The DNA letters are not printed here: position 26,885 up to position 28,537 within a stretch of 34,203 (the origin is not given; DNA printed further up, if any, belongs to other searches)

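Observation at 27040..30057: Foreign low-GC three-gene cassette (QW alpha/alpha-barrel membrane protein + HIT + cytidylate kinase): candidate uncharacterised nucleotide-centred system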

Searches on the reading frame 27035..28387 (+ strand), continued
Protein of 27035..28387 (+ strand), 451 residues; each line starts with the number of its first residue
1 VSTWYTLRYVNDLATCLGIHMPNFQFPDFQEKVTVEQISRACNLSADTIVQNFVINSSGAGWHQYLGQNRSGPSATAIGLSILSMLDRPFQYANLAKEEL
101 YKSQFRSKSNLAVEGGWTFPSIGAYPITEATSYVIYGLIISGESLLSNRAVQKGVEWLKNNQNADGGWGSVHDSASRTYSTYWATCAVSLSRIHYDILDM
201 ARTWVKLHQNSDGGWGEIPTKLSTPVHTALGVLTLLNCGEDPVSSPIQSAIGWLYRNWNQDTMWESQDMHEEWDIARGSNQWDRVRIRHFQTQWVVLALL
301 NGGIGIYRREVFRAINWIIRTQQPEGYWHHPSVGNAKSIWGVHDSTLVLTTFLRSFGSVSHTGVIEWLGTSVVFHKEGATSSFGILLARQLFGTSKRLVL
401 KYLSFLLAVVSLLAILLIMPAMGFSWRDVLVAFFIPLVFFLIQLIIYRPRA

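Call 89: find_encoding_contigs(protein=P0008, flank=8000, max_places=2)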
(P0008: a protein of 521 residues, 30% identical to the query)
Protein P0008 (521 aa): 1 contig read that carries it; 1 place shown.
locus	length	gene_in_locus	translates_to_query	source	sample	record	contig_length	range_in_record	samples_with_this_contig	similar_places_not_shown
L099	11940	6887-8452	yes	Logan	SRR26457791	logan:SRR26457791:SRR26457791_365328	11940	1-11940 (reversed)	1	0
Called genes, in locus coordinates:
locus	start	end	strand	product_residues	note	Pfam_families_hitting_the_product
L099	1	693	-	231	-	?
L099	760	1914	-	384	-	PF00155:Aminotran_1_2 (weak), PF00266:Aminotran_5, PF01053:Cys_Met_Meta_PP (weak), PF01041:DegT_DnrJ_EryC1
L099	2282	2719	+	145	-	PF16697:Yop-YscD_cpl, PF00498:FHA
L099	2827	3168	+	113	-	-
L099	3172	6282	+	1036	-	PF01935:DUF87 (weak), PF05872:HerA_C (faint)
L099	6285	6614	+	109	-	-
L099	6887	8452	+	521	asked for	PF00432:Prenyltrans (weak), PF13243:SQHop_cyclase_C (weak), PF13249:SQHop_cyclase_N (faint), PF13243:SQHop_cyclase_C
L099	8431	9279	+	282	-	PF00459:Inositol_P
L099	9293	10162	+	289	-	PF04055:Radical_SAM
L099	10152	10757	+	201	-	PF02223:Thymidylate_kin (weak), PF13671:AAA_33 (faint)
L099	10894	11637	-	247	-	PF05103:DivIVA (faint)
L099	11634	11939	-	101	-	?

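Call 90: find_encoding_contigs(protein=P0009, flank=8000, max_places=2)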
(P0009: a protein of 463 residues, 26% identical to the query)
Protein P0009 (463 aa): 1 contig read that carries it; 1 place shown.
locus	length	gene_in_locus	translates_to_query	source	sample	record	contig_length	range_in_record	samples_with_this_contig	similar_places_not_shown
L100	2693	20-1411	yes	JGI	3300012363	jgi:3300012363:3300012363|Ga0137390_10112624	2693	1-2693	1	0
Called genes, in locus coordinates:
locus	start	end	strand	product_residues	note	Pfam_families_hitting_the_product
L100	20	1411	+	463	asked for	PF13243:SQHop_cyclase_C (faint)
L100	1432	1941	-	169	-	-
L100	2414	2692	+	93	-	?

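Call 91: search_protein_families(library=padloc, proteins=[L099:9293-10159:+, L099:10152-10754:+, L099:8431-9276:+, L099:6887-8449:+, L099:3172-6279:+, L099:6285-6611:+, L099:2827-3165:+, L099:2282-2716:+, L100:1435-1941:-], max_evalue=0.01)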
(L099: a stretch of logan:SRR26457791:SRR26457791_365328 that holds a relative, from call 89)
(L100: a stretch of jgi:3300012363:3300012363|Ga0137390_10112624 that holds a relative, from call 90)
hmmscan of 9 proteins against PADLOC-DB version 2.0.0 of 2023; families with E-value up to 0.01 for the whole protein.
L099:9293-10159:+ (289 aa): 3 families
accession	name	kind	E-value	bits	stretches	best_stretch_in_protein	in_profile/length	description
PDLC02903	pVip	-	3.1e-84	280.4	1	11-283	2-256/257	Viperins not associated with kinases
PDLC02904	pVip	-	7.8e-77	256.3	1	11-284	5-262/262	Viperins associated with kinases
PDLC02905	pVip-kinase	-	4.5e-74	248.4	1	8-289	181-460/474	Viperin-kinase fusion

L099:10152-10754:+ (201 aa): 2 families
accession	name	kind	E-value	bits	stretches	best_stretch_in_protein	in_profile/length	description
PDLC04690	PDC-M51B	-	2e-15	55.1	1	15-171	4-159/191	-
PDLC02911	VakA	-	0.0068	15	0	16-34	5-23/163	-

L099:8431-9276:+ (282 aa): 0 families

L099:6887-8449:+ (521 aa): 0 families

L099:3172-6279:+ (1036 aa): 13 families
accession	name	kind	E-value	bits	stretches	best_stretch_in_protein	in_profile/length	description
PDLC04140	mad8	-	1.2e-17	62.4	1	371-744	19-300/314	mads_8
PDLC04105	HerA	-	3e-15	53.8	2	622-746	420-538/576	-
PDLC04103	HerA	-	1.9e-14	50.9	2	622-742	442-557/579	-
PDLC04106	HerA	-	2.7e-14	50.7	1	598-747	486-634/667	-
PDLC02185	HerA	-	5.9e-14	49.7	1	599-756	424-572/585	-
PDLC04100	HerA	-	1.8e-13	48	1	607-756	426-566/580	-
PDLC04098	HerA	-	1.3e-12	45.1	1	600-741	507-646/686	-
PDLC04097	HerA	-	2.7e-10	37.5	1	622-758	475-606/618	-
PDLC04102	HerA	-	1.7e-08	31.3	1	609-745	493-623/654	-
PDLC01055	HerA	-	4.6e-05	20.4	0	372-403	149-180/532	Type III coevolved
PDLC04104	HerA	-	0.00018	18.4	1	617-750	216-343/379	-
PDLC04107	HerA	-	0.0011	16.1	1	377-440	166-231/306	-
PDLC04101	HerA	-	0.0042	13.9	1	379-440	167-226/400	-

L099:6285-6611:+ (109 aa): 0 families

L099:2827-3165:+ (113 aa): 0 families

L099:2282-2716:+ (145 aa): 0 families

L100:1435-1941:- (169 aa): 0 families

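Call 105: search_protein_representatives(alignment_id=A3)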
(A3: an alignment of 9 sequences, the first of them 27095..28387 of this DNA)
Query: 9 sequences, 432 profile positions. Proteins with E-value up to 0.001 (for the whole library): 16457; up to 1e-10: 4641; up to 1e-30: 435. The best 150 are listed.
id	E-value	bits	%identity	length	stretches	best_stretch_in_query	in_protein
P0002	2.0e-187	639.6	-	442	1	1-430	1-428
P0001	5.1e-177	605.3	-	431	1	1-431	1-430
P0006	1.4e-125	435.7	-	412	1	10-429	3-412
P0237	4.0e-109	381.6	-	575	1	10-430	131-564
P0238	2.3e-108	379.1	-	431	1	13-430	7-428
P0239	6.3e-108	377.6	-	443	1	12-428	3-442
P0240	4.9e-106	371.4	-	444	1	12-431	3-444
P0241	1.4e-105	369.9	-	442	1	20-430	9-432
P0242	4.3e-104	365.0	-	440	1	17-430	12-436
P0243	9.5e-104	363.9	-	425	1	18-431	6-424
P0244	4.0e-102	358.5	-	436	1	19-428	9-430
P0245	5.7e-101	354.7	-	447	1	15-427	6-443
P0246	3.2e-100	352.2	-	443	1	13-426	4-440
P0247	7.2e-100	351.1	-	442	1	15-430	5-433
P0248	2.3e-98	346.1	-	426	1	15-428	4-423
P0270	4.8e-81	289.1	-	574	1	9-428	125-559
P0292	2.6e-71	257.0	-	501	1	13-418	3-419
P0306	2.7e-66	240.5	-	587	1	15-395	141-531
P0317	3.8e-62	226.8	-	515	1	19-401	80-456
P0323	7.5e-61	222.5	-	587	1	15-418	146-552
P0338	1.4e-58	215.0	-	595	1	11-339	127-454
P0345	7.1e-58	212.7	-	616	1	18-342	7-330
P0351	1.7e-57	211.5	-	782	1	11-426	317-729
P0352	1.8e-57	211.4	-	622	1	20-339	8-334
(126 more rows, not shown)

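Call 106: search_protein_families(library=pfam, proteins=[P0237, P0270, P0306, P0323, P0351, P0345, P0352, P0317, P0338, P0292], max_evalue=0.001)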
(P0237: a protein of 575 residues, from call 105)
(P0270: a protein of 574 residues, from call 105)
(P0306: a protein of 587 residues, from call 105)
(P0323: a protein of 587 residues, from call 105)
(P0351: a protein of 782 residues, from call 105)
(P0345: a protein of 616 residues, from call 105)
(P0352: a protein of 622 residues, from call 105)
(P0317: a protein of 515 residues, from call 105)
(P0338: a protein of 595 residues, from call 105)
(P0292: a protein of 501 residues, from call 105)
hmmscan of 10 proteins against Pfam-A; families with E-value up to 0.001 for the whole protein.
P0237 (575 aa): 3 families
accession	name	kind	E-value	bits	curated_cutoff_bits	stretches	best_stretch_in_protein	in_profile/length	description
PF13243.12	SQHop_cyclase_C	-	1.6e-24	86.9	26.1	2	297-369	204-279/319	Squalene-hopene cyclase C-terminal domain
PF13249.12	SQHop_cyclase_N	-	2.3e-08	34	26.2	0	180-261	26-103/291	Squalene-hopene cyclase N-terminal domain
PF00432.27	Prenyltrans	-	1e-05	25.6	26.5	1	197-342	49-190/304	Prenyltransferase alpha-alpha toroid domain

P0270 (574 aa): 3 families
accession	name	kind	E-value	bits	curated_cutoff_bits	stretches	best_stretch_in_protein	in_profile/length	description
PF13243.12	SQHop_cyclase_C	-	1.9e-17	63.8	26.1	2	143-283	160-300/319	Squalene-hopene cyclase C-terminal domain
PF13249.12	SQHop_cyclase_N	-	2.2e-05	24.2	26.2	0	253-359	6-105/291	Squalene-hopene cyclase N-terminal domain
PF00432.27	Prenyltrans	-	2.9e-05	24.1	26.5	1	194-338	51-184/304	Prenyltransferase alpha-alpha toroid domain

P0306 (587 aa): 3 families
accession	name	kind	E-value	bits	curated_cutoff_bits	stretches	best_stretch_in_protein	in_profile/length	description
PF13243.12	SQHop_cyclase_C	-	1.5e-23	83.8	26.1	2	239-368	144-278/319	Squalene-hopene cyclase C-terminal domain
PF13249.12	SQHop_cyclase_N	-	1.1e-09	38.3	26.2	1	258-359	3-98/291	Squalene-hopene cyclase N-terminal domain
PF00432.27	Prenyltrans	-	3.6e-06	27.1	26.5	1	202-345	53-189/304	Prenyltransferase alpha-alpha toroid domain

P0323 (587 aa): 5 families
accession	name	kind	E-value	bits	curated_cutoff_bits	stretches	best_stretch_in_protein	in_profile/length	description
PF13243.12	SQHop_cyclase_C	-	6.4e-22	78.4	26.1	2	185-286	186-293/319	Squalene-hopene cyclase C-terminal domain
PF00293.34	NUDIX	-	2.4e-14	53.9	21.1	1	13-118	2-121/134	NUDIX domain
PF13249.12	SQHop_cyclase_N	-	2.8e-08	33.7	26.2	1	262-367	3-105/291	Squalene-hopene cyclase N-terminal domain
PF00432.27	Prenyltrans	-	5.5e-07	29.7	26.5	1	211-368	55-208/304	Prenyltransferase alpha-alpha toroid domain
PF14815.12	NUDIX_4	-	4.8e-06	26.8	35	1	19-117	3-100/113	NUDIX domain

P0351 (782 aa): 2 families
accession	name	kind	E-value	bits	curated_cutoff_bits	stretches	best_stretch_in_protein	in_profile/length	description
PF13243.12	SQHop_cyclase_C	-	6.4e-08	32.4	26.1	0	520-622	190-290/319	Squalene-hopene cyclase C-terminal domain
PF00432.27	Prenyltrans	-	1.7e-05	24.9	26.5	1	398-552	64-211/304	Prenyltransferase alpha-alpha toroid domain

P0345 (616 aa): 3 families
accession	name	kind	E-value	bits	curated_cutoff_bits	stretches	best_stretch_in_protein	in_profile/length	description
PF01048.26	PNP_UDP_1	-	9.1e-15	55.1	25.1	1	398-599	46-218/233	Phosphorylase superfamily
PF13243.12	SQHop_cyclase_C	-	8.3e-07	28.8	26.1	0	143-219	187-274/319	Squalene-hopene cyclase C-terminal domain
PF00432.27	Prenyltrans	-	0.00033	20.6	26.5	0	144-217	33-105/304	Prenyltransferase alpha-alpha toroid domain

P0352 (622 aa): 4 families
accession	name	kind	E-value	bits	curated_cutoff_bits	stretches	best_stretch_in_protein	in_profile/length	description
PF01048.26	PNP_UDP_1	-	9.7e-09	35.4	25.1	1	416-591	59-211/233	Phosphorylase superfamily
PF13243.12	SQHop_cyclase_C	-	2.4e-08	33.8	26.1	1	97-191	137-229/319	Squalene-hopene cyclase C-terminal domain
PF13249.12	SQHop_cyclase_N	-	0.00012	21.8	26.2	1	152-230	28-106/291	Squalene-hopene cyclase N-terminal domain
PF00432.27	Prenyltrans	-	0.00073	19.5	26.5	0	49-230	37-208/304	Prenyltransferase alpha-alpha toroid domain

P0317 (515 aa): 4 families
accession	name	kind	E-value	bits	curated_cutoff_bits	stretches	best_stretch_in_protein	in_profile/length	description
PF13243.12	SQHop_cyclase_C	-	2.4e-23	83.1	26.1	4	171-256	190-286/319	Squalene-hopene cyclase C-terminal domain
PF13249.12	SQHop_cyclase_N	-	1.9e-12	47.4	26.2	1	190-299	1-106/291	Squalene-hopene cyclase N-terminal domain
PF00432.27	Prenyltrans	-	1.6e-07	31.5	26.5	1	89-283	14-192/304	Prenyltransferase alpha-alpha toroid domain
PF07678.20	TED_complement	-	2.6e-05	23.9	22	0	222-306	96-196/312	A-macroglobulin TED domain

P0338 (595 aa): 7 families
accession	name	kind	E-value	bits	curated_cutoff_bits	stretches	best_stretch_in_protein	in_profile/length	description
PF13243.12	SQHop_cyclase_C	-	1.4e-17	64.2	26.1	2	277-364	190-287/319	Squalene-hopene cyclase C-terminal domain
PF00293.34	NUDIX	-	1.6e-16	60.9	21.1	1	8-95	4-102/134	NUDIX domain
PF19964.5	EAD11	-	9e-15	54.8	26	1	511-587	3-78/80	Effector-associated domain 11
PF00432.27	Prenyltrans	-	1.2e-08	35.2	26.5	1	226-344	31-149/304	Prenyltransferase alpha-alpha toroid domain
PF13249.12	SQHop_cyclase_N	-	6.6e-06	25.9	26.2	1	246-329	1-80/291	Squalene-hopene cyclase N-terminal domain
PF14815.12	NUDIX_4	-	3.5e-05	24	35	1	20-66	10-53/113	NUDIX domain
PF22327.2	Nudt16-like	-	0.00063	20.2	27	0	17-67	19-66/161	U8 snoRNA-decapping enzyme-like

P0292 (501 aa): 2 families
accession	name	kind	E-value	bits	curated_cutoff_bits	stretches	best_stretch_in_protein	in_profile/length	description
PF13243.12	SQHop_cyclase_C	-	7.9e-12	45.3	26.1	1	150-246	185-291/319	Squalene-hopene cyclase C-terminal domain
PF00432.27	Prenyltrans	-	1.7e-07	31.4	26.5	1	50-233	37-209/304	Prenyltransferase alpha-alpha toroid domain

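Call 114: find_encoding_contigs(protein=P0007, flank=5000, max_places=3)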
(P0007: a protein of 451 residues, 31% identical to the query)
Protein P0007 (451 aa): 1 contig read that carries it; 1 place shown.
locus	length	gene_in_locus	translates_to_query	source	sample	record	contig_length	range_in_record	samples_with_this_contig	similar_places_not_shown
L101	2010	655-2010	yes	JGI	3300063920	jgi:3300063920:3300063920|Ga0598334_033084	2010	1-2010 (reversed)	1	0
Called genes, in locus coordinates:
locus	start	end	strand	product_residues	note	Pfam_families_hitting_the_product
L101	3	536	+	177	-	?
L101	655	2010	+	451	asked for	PF00432:Prenyltrans (faint), PF13243:SQHop_cyclase_C (weak), PF13249:SQHop_cyclase_N (faint), PF07678:TED_complement (faint), PF13243:SQHop_cyclase_C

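Call 119: search_protein_families(library=pfam, alignment_id=A6, max_evalue=0.001)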
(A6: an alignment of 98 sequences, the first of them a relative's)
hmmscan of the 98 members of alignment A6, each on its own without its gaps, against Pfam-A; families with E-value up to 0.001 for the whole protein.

A. member 1, P0001 (431 aa): 4 families
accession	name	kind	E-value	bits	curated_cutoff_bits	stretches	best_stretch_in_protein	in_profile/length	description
PF13243.12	SQHop_cyclase_C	-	1.4e-19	70.8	26.1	3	212-311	194-287/319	Squalene-hopene cyclase C-terminal domain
PF00432.27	Prenyltrans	-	1.2e-08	35.2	26.5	1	60-236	36-207/304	Prenyltransferase alpha-alpha toroid domain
PF07678.20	TED_complement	-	3e-07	30.3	22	0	109-154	261-302/312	A-macroglobulin TED domain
PF13249.12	SQHop_cyclase_N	-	2e-05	24.4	26.2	0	128-155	44-71/291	Squalene-hopene cyclase N-terminal domain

B. families by the number of members that match (of 98 scanned): 12 families
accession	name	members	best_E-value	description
PF13243.12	SQHop_cyclase_C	98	1.7e-63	Squalene-hopene cyclase C-terminal domain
PF13249.12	SQHop_cyclase_N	74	1.3e-34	Squalene-hopene cyclase N-terminal domain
PF00432.27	Prenyltrans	67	4.6e-25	Prenyltransferase alpha-alpha toroid domain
PF07678.20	TED_complement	30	2.2e-14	A-macroglobulin TED domain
PF00293.34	NUDIX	6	1.8e-21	NUDIX domain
PF09492.16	Pec_lyase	5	1.1e-10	Pectic acid lyase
PF19964.5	EAD11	3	9e-15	Effector-associated domain 11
PF14815.12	NUDIX_4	3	3.7e-08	NUDIX domain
PF01048.26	PNP_UDP_1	2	9.1e-15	Phosphorylase superfamily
PF03747.19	ADP_ribosyl_GH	1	6.9e-05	ADP-ribosylglycohydrolase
PF07221.17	GlcNAc_2-epim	1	0.0001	N-acylglucosamine 2-epimerase (GlcNAc 2-epimerase)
PF22327.2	Nudt16-like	1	0.00063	U8 snoRNA-decapping enzyme-like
